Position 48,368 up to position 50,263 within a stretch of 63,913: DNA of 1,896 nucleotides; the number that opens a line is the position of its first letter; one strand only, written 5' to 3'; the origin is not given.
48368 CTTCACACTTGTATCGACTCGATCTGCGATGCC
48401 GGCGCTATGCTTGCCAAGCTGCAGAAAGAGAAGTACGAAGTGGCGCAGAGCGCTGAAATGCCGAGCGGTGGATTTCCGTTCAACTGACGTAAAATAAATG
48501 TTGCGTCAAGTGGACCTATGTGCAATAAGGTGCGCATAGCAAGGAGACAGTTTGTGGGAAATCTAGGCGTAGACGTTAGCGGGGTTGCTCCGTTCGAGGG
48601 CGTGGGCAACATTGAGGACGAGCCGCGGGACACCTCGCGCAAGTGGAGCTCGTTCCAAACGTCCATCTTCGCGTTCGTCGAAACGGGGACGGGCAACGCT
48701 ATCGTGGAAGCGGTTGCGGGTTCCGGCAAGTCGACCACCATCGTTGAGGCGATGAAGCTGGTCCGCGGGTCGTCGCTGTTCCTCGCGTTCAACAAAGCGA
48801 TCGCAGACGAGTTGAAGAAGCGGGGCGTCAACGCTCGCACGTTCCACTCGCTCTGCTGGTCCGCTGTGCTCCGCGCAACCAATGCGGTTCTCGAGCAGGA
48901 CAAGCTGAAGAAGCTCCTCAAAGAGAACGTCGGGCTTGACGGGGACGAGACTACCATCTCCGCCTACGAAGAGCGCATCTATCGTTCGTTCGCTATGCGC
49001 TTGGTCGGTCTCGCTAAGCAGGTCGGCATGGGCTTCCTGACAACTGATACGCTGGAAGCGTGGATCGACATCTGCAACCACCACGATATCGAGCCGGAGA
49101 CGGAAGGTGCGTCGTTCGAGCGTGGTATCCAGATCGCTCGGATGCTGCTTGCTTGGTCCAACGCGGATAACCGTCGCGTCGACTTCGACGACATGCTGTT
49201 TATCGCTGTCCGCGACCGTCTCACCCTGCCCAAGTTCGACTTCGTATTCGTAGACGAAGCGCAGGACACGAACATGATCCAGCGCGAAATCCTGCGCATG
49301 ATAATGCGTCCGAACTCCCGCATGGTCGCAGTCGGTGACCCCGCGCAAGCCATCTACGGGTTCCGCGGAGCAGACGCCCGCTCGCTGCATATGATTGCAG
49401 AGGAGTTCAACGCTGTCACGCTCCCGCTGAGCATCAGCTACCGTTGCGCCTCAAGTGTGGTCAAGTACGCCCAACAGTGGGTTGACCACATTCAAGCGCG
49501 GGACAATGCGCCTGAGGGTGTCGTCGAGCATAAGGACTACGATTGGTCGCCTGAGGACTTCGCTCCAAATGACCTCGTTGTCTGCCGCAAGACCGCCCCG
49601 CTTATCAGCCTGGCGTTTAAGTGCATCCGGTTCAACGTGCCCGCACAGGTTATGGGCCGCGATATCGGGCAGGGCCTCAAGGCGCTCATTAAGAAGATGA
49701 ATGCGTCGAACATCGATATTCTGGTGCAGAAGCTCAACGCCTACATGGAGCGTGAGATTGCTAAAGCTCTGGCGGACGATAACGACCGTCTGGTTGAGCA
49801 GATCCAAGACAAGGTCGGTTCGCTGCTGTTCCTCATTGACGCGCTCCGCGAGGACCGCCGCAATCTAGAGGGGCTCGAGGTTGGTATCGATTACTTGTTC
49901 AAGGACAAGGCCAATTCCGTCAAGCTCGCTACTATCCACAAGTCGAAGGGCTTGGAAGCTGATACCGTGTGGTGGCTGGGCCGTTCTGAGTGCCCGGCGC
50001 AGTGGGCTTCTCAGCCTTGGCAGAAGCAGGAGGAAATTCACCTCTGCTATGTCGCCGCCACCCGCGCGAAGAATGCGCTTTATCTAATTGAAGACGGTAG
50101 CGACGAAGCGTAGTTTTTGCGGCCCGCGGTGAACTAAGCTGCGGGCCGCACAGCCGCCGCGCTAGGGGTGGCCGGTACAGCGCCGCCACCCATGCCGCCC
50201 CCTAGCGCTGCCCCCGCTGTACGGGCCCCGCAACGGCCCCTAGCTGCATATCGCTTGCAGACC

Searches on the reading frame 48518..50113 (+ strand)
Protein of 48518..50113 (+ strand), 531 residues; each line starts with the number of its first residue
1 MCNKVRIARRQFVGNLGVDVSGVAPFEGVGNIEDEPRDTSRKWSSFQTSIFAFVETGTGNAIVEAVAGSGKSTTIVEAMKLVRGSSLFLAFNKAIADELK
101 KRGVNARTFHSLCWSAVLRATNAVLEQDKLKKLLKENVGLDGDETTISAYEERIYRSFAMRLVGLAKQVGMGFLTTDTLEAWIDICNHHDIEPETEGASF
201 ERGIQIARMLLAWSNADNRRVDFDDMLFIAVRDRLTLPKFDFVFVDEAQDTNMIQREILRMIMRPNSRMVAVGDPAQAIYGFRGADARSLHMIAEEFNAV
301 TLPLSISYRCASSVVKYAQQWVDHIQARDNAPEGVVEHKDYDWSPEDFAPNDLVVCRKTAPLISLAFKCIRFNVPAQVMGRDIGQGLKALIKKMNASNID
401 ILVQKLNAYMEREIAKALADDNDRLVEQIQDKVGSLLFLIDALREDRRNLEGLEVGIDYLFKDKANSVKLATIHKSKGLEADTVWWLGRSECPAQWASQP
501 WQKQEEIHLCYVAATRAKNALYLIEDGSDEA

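Call 13: search_protein_families(library=pfam, proteins=[window:48518-50113:+], max_evalue=0.01)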
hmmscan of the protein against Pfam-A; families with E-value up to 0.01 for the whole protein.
window:48518-50113:+ (531 aa): 8 families
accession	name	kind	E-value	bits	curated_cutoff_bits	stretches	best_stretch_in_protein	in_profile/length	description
PF00580.27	UvrD-helicase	-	5.4e-26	92.3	23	1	53-297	8-270/271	UvrD/REP helicase N-terminal domain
PF13361.12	UvrD_C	-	4.6e-14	53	25.6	1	460-524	280-346/350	UvrD-like helicase C-terminal domain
PF13245.12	AAA_19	-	8e-14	52.4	25.1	1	58-283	11-134/134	AAA domain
PF01443.25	Viral_helicase1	-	4.9e-11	43.3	21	1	62-113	2-54/228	Viral superfamily 1 RNA helicase core domain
PF13604.12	AAA_30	-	1.7e-08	34.9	27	1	52-117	12-81/191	AAA domain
PF13538.12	UvrD_C_2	-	2.2e-07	31.1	27.4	1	472-524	6-52/52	UvrD-like helicase C-terminal domain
PF09848.15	SLFN-g3_helicase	-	1.9e-05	24.5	24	1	236-342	76-192/354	Schlafen group 3, DNA/RNA helicase domain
PF02562.22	PhoH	-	0.00086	19.3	27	1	242-278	122-158/205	PhoH-like protein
